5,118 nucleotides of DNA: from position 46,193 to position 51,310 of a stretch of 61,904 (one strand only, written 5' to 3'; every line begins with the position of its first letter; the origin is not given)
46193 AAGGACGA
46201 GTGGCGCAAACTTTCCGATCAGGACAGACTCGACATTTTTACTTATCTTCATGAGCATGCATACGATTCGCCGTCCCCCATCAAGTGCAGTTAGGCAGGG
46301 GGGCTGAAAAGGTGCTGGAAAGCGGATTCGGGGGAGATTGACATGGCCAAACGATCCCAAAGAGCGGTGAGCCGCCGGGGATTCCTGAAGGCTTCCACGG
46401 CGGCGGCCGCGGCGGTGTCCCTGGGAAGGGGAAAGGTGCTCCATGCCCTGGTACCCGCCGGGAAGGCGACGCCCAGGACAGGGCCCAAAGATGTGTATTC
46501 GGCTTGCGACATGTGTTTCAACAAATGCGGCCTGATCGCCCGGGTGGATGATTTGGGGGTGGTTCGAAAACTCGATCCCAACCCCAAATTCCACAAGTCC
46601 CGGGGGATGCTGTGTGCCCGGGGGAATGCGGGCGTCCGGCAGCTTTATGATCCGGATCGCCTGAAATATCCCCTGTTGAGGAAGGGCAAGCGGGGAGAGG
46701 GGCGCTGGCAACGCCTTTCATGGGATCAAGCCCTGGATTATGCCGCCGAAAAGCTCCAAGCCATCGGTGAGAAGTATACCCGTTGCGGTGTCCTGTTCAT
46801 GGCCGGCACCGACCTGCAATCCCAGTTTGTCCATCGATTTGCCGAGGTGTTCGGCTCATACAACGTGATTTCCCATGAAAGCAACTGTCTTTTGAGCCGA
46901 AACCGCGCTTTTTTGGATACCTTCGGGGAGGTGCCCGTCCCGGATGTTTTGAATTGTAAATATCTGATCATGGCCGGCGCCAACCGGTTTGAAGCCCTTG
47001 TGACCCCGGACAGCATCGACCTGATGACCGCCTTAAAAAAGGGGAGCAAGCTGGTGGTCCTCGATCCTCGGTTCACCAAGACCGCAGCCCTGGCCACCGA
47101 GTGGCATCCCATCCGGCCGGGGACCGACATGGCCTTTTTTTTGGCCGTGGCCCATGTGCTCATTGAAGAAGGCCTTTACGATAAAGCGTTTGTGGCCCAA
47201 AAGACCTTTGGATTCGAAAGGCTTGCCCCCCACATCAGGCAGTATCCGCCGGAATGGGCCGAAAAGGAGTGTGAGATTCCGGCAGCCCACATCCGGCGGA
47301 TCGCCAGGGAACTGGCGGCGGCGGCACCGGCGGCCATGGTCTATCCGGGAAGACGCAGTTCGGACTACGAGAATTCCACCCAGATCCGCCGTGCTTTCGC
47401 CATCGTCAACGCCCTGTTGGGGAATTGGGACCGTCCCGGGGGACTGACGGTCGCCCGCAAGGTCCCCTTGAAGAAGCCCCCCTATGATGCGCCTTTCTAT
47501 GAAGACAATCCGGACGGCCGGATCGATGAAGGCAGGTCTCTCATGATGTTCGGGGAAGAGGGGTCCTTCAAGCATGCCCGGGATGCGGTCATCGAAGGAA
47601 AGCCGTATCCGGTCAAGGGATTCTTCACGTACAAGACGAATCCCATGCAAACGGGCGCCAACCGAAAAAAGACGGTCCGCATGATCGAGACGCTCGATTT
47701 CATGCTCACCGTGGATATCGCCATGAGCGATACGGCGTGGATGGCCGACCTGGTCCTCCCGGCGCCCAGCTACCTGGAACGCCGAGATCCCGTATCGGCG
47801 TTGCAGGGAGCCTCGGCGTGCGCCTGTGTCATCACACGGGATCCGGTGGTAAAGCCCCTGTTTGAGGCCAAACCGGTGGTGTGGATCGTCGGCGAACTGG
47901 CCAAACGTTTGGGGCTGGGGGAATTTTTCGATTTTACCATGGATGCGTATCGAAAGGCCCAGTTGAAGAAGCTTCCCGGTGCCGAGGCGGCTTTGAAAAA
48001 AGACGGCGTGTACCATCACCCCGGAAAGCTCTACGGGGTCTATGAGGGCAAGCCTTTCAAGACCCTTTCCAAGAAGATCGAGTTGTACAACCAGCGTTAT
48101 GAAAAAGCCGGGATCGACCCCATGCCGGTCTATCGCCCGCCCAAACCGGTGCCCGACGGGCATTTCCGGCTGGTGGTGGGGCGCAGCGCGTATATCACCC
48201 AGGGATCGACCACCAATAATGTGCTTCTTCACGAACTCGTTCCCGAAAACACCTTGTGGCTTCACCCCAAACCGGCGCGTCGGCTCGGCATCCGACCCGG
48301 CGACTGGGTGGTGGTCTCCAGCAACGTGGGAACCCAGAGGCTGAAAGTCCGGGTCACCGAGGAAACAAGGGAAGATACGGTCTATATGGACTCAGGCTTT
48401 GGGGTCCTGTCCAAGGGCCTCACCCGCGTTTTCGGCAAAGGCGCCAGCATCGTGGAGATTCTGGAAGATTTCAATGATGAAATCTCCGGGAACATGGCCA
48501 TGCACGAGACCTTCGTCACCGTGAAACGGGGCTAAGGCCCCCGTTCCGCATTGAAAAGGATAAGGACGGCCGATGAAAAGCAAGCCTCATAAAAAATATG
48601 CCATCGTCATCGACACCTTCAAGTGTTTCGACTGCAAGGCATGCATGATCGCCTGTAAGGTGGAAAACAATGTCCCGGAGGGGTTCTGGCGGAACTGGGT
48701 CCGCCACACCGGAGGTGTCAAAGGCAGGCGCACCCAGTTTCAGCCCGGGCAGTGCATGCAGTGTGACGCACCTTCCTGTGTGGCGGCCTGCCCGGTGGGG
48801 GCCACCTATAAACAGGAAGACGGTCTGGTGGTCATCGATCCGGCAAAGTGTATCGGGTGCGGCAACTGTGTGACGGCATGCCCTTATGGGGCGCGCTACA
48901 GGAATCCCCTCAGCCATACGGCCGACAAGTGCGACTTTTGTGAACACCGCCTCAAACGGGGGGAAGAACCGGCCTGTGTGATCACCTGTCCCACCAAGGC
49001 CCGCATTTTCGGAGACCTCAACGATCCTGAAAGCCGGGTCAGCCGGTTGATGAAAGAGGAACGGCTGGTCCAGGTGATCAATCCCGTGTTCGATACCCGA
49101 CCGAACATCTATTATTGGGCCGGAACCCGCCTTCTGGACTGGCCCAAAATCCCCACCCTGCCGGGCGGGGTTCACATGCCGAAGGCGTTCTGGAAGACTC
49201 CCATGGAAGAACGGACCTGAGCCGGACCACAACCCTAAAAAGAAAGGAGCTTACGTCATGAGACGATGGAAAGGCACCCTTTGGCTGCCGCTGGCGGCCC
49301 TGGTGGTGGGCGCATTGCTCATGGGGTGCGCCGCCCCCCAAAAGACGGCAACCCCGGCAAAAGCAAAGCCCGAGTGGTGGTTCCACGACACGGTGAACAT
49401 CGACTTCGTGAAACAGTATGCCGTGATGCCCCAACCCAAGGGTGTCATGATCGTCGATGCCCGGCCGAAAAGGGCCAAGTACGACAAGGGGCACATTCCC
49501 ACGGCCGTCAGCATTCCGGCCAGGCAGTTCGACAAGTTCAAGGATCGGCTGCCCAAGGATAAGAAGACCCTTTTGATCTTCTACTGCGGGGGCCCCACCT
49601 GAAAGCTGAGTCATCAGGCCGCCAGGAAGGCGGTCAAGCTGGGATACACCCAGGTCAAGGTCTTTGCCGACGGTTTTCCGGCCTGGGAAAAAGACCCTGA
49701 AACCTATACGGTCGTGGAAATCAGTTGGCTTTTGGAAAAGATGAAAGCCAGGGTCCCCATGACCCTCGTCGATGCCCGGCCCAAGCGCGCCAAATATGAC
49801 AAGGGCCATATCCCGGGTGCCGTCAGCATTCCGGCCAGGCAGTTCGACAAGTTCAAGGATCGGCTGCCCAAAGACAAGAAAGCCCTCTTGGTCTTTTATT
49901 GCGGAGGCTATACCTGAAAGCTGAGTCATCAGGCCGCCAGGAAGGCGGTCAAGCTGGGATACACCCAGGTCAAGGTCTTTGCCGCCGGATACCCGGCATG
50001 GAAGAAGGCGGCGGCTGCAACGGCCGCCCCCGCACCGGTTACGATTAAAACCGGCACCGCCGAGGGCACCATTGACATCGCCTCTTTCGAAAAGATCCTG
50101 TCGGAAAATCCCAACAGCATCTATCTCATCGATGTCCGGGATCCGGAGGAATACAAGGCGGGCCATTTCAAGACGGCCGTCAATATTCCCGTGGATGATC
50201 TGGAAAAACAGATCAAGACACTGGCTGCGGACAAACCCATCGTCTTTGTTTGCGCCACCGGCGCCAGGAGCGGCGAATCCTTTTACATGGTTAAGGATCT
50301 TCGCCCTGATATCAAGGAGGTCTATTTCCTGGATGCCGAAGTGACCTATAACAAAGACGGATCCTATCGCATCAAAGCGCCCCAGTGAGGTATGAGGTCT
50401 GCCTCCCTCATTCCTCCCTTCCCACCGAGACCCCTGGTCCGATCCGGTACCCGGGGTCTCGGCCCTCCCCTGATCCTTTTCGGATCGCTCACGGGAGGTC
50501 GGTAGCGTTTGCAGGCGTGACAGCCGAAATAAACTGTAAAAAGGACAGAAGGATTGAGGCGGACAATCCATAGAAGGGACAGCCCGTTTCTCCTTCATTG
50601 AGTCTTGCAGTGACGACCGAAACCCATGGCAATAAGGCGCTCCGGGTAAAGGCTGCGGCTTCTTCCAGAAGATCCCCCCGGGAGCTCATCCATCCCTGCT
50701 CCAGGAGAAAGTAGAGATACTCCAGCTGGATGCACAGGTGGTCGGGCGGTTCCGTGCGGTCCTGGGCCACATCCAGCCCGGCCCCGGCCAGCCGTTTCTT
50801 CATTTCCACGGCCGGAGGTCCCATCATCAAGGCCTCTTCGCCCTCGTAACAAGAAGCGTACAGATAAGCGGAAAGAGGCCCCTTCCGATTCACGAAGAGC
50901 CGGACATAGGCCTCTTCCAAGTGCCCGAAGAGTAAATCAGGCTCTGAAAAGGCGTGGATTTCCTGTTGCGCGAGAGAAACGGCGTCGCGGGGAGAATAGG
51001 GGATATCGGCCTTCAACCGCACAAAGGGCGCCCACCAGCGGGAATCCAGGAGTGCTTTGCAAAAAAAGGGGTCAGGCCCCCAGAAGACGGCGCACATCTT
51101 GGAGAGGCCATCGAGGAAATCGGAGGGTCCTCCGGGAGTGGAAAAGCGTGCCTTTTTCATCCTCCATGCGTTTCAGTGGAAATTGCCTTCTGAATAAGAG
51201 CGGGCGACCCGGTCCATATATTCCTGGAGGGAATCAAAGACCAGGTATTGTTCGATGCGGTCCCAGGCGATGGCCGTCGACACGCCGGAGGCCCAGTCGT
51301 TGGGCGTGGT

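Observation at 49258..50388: Triple-rhodanese lipoprotein with two in-frame UGA codons at equivalent active-site-loop positions (probable double selenoprotein)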

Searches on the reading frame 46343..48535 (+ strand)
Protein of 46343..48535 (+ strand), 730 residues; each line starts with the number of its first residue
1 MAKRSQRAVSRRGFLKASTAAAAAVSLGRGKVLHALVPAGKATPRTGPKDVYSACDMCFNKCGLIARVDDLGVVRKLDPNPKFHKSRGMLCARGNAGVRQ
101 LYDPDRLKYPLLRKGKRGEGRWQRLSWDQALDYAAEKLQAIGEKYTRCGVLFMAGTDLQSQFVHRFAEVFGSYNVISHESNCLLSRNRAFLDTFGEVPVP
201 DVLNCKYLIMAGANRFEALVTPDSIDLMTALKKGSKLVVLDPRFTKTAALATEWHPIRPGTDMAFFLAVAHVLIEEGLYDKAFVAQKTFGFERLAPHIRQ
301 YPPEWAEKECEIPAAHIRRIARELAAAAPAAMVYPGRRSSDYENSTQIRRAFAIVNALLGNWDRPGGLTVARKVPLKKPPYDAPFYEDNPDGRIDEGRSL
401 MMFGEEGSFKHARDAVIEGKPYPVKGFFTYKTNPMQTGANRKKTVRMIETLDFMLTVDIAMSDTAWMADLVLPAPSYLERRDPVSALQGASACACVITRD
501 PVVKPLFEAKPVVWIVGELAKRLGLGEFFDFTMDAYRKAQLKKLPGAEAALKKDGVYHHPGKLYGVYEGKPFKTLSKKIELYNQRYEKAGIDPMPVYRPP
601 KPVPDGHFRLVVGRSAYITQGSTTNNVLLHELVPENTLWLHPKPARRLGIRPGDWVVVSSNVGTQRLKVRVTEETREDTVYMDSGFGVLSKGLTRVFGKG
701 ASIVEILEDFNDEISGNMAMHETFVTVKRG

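Call 10: search_protein_families(library=pfam, proteins=[window:46343-48535:+])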
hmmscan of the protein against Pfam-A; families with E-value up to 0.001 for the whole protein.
window:46343-48535:+ (730 aa): 4 families
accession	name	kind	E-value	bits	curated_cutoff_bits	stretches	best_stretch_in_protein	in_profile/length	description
PF00384.28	Molybdopterin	-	2.8e-46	158.6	24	1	106-522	1-353/353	Molybdopterin oxidoreductase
PF01568.27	Molydop_binding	-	3.1e-16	59.8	26.8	1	608-723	1-109/110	Molydopterin dinucleotide binding domain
PF04879.21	Molybdop_Fe4S4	-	3.7e-08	33.7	22.7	1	50-102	3-54/55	Molybdopterin oxidoreductase Fe4S4 domain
PF10518.14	TAT_signal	-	0.00077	19.7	22.7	1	9-28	2-21/21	TAT (twin-arginine translocation) pathway signal sequence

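Call 22: find_encoding_contigs(protein=window:46343-48535:+, flank=10000, max_places=5)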
Protein window:46343-48535:+ (730 aa): 2 contigs read that carry it; 1 place shown.
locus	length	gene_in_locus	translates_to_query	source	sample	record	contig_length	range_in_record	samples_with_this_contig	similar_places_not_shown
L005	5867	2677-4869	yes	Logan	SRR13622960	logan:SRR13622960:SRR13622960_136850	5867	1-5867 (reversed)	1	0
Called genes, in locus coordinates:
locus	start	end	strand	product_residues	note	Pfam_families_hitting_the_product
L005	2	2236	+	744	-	?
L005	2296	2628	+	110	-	PF13442:Cytochrome_CBB3 (weak)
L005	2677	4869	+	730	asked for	PF04879:Molybdop_Fe4S4, PF00384:Molybdopterin, PF01568:Molydop_binding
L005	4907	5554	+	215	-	PF12838:Fer4_7 (weak), PF13247:Fer4_11, PF12838:Fer4_7, PF13187:Fer4_9, PF00037:Fer4, PF12797:Fer4_2 (weak), PF12837:Fer4_6, PF13237:Fer4_10, +1 more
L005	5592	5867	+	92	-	?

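Call 34: search_protein_families(library=ncbifam, max_evalue=0.001, proteins=[window:46343-48535:+])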
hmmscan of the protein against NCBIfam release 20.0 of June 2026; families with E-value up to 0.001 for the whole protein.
window:46343-48535:+ (730 aa): 27 families (the best 25 are shown)
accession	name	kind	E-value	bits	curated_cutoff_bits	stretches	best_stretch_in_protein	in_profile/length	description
NF012032.0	PRK15488.1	equivalog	6.4e-168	560.1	694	2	9-557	3-562/759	thiosulfate reductase PhsA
TIGR02166.1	dmsA_ynfE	subfamily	1.4e-74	251.6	777.7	1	9-684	1-750/794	DMSO/selenate family reductase complex A subunit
TIGR01591.1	Fdh-alpha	equivalog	4.5e-71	239.8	666.25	1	55-683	3-640/672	formate dehydrogenase subunit alpha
TIGR03479.1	DMSO_red_II_alp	subfamily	1.4e-59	202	984.75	3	59-288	75-307/913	molybdopterin-dependent oxidoreductase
NF041714.1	arsenate_red_ArrA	equivalog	3.4e-53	181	1600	2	9-286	3-294/848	arsenate respiratory reductase molybdopterin-containing subunit ArrA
NF047855.1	AssmNtatRedNasC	equivalog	1.7e-52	178.6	1100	2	55-352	25-326/708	assimilatory nitrate reductase catalytic subunit NasC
NF041884.1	selenate_YnfF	exception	3e-51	174.3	1650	1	9-677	1-745/798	selenate/tellurate reductase subunit YnfF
NF041885.1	selenate_YnfE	exception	5.1e-51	173.4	1675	1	8-676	2-751/805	selenate/tellurate reductase subunit YnfE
NF041783.2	mnquin_red_QrcB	equivalog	5e-50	170.4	440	1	50-729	52-694/695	menaquinone reductase molybdopterin-binding-like subunit QrcB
NF011566.1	PRK14990.1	exception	2.6e-47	161.4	1600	1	8-681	13-767/814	dimethylsulfoxide reductase subunit A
TIGR00509.1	bisC_fam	subfamily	2.7e-35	121.8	1017.55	2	231-367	201-342/772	molybdopterin guanine dinucleotide-containing S/N-oxide reductase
TIGR01553.1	formate-DH-alph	equivalog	2.4e-33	115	814.2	2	9-288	2-304/1009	formate dehydrogenase-N subunit alpha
NF011682.0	PRK15102.1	equivalog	5.4e-31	107.5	909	2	235-367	258-395/829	trimethylamine-N-oxide reductase TorA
TIGR02164.1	torA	equivalog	1.4e-30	106.1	1465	2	235-367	254-391/824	trimethylamine-N-oxide reductase TorA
NF042978.1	EthbenzDh_ebdA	equivalog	9.9e-30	103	2000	1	80-288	116-329/977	ethylbenzene dehydrogenase subunit alpha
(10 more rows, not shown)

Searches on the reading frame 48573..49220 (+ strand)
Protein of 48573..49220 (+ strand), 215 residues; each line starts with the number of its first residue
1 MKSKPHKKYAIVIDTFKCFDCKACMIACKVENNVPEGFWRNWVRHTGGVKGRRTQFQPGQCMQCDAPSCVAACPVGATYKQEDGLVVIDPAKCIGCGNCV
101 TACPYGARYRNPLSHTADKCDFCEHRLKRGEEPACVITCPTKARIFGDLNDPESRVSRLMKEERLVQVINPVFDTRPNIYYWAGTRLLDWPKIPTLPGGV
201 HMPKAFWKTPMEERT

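Call 10: search_protein_families(library=pfam, proteins=[window:48573-49220:+])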
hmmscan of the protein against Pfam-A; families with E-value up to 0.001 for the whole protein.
window:48573-49220:+ (215 aa): 13 families
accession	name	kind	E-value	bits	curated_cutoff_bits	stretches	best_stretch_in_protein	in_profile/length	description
PF13247.11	Fer4_11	-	5.7e-26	91.1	26.2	1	54-148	3-99/100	4Fe-4S dicluster domain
PF12838.12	Fer4_7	-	2.1e-15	57.3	27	2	60-107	1-52/52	4Fe-4S dicluster domain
PF00037.32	Fer4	-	1.2e-12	47.5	21.1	1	86-108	1-23/24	4Fe-4S binding domain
PF13237.11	Fer4_10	-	1.8e-12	47.4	25.5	2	86-140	2-53/53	4Fe-4S dicluster domain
PF13187.11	Fer4_9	-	2.3e-11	44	27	2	60-107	1-51/52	4Fe-4S dicluster domain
PF12837.12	Fer4_6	-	4.7e-10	39.4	25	1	86-107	2-23/24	4Fe-4S binding domain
PF12797.12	Fer4_2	-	1.9e-09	37.3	24.5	1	86-105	3-22/22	4Fe-4S binding domain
PF12800.12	Fer4_4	-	4.2e-08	33.3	24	1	90-106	1-17/17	4Fe-4S binding domain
PF12798.12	Fer4_3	-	5e-05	24.3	27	0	93-107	1-15/15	4Fe-4S binding domain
PF13534.11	Fer4_17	-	0.00033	21.6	22.2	0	92-122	1-31/61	4Fe-4S dicluster domain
PF13484.11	Fer4_16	-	0.00074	20.7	30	0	92-111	1-20/66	4Fe-4S double cluster binding domain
PF13183.11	Fer4_8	-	0.00074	20.4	27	0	17-76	4-67/68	4Fe-4S dicluster domain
PF14697.11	Fer4_21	-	0.0009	19.8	35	0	59-105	6-53/59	4Fe-4S dicluster domain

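Call 34: search_protein_families(library=ncbifam, max_evalue=0.001, proteins=[window:48573-49220:+])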
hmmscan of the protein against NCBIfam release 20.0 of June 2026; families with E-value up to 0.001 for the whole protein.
window:48573-49220:+ (215 aa): 57 families (the best 25 are shown)
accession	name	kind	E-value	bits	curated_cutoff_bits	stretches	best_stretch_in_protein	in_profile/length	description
NF011569.0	PRK14993.1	equivalog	5.7e-53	179.9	416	1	4-182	39-222/244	tetrathionate reductase subunit TtrB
TIGR03149.1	cyt_nit_nrfC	equivalog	8.3e-47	159.4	377.6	1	4-180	34-214/225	cytochrome c nitrite reductase Fe-S protein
NF045797.1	DsrO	equivalog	5.8e-46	156.8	200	1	3-182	38-234/235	sulfate reduction electron transfer complex DsrMKJOP subunit DsrO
NF041715.1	arsenate_red_ArrB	equivalog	2.4e-44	151.6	450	2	8-107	2-103/233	arsenate respiratory reductase iron-sulfur subunit ArrB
TIGR03478.1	DMSO_red_II_bet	subfamily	5.5e-34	117.5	480.7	1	57-182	127-253/321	DMSO reductase family type II enzyme, iron-sulfur subunit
NF042979.1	EthbenzDh_ebdB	equivalog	6e-33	114.1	740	1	58-182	150-275/354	ethylbenzene dehydrogenase subunit beta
TIGR02951.1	DMSO_dmsB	equivalog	3.8e-32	111.5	214.1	1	9-151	2-155/161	DMSO/selenate family reductase complex B subunit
NF041782.1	mnquin_red_QrcC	equivalog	1.2e-27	97.1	400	2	9-111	1-119/239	menaquinone reductase iron-sulfur cluster-binding subunit QrcC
NF008134.0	PRK10882.1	equivalog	5e-26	91.5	263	1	55-158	107-217/329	hydrogenase 2 operon protein HybA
NF045715.1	sulf_resp_HmcB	equivalog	8.4e-25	87.5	420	1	52-151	98-200/307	sulfate respiration complex iron-sulfur protein HmcB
TIGR01582.1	FDH-beta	equivalog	1.1e-24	87.1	334.7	1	59-157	91-190/283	formate dehydrogenase subunit beta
NF038355.1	FDH3_beta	equivalog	3.1e-24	86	240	1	11-123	5-121/180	formate dehydrogenase FDH3 subunit beta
NF009451.0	PRK12809.1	equivalog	2.8e-20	72.1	1154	1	11-145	5-135/639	formate-dependent uric acid utilization protein YgfT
NF009408.0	PRK12769.1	equivalog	1.6e-18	66.2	1003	1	11-144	5-142/659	formate-dependent uric acid utilization protein AegA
TIGR01660.1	narH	equivalog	1.8e-18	66.2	524.05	1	58-156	180-279/492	nitrate reductase subunit beta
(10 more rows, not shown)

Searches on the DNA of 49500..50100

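Call 94: search_rna_families(source=window, start=49500, end=50100, threshold=evalue, max_evalue=10)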
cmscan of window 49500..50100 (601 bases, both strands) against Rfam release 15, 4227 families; matches with E-value up to 10: 3.
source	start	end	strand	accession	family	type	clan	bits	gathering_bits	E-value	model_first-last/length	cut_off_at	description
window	49550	49594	+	RF00606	SNORD93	Gene; snRNA; snoRNA; CD-box;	-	17.7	60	2.1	1-74/74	no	Small nucleolar RNA SNORD93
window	49619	49685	-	RF01690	Bacillaceae-1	Gene; sRNA;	-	15.7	35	3.4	1-67/67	no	Bacillaceae-1 RNA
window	49969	50028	+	RF01721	Pseudomon-groES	Cis-reg;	-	12.8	50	9.9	1-111/111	no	Pseudomon-groES RNA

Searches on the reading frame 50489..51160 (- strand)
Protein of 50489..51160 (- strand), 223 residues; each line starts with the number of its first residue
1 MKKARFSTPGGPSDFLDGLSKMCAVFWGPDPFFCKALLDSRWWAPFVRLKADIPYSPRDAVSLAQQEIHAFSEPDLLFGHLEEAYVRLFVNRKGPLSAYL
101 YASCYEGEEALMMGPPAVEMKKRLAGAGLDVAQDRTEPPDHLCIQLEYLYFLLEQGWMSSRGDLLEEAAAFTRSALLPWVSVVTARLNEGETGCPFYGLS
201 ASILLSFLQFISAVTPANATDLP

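Call 10: search_protein_families(library=pfam, proteins=[window:50489-51160:-])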
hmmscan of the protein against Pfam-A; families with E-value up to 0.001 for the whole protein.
window:50489-51160:- (223 aa): 1 family
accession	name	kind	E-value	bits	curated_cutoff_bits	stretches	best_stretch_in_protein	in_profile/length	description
PF02613.20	Nitrate_red_del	-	2e-22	80.1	22.2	1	65-183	12-134/136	Nitrate reductase delta subunit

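Call 34: search_protein_families(library=ncbifam, max_evalue=0.001, proteins=[window:50489-51160:-])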
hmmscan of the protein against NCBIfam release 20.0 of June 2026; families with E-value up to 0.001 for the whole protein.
window:50489-51160:- (223 aa): 5 families
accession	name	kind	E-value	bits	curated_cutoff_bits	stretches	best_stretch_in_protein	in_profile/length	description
NF003442.0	PRK04976.1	equivalog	3.5e-18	66.3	132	1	84-210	80-203/211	molecular chaperone TorD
TIGR03482.1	DMSO_red_II_cha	subfamily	4.1e-08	33.4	152.3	1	73-201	48-179/197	DMSO reductase family type II enzyme chaperone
NF008632.0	PRK11621.1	equivalog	1.3e-06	28.3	162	1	79-198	66-175/203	Tat proofreading chaperone DmsD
NF042981.1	EthbenzDh_ebdD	equivalog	5.5e-05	22.9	360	1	80-204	80-204/222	ethylbenzene dehydrogenase subunit delta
TIGR00684.1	narJ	equivalog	0.00062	19.8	59.35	1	80-190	47-141/152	nitrate reductase molybdenum cofactor assembly chaperone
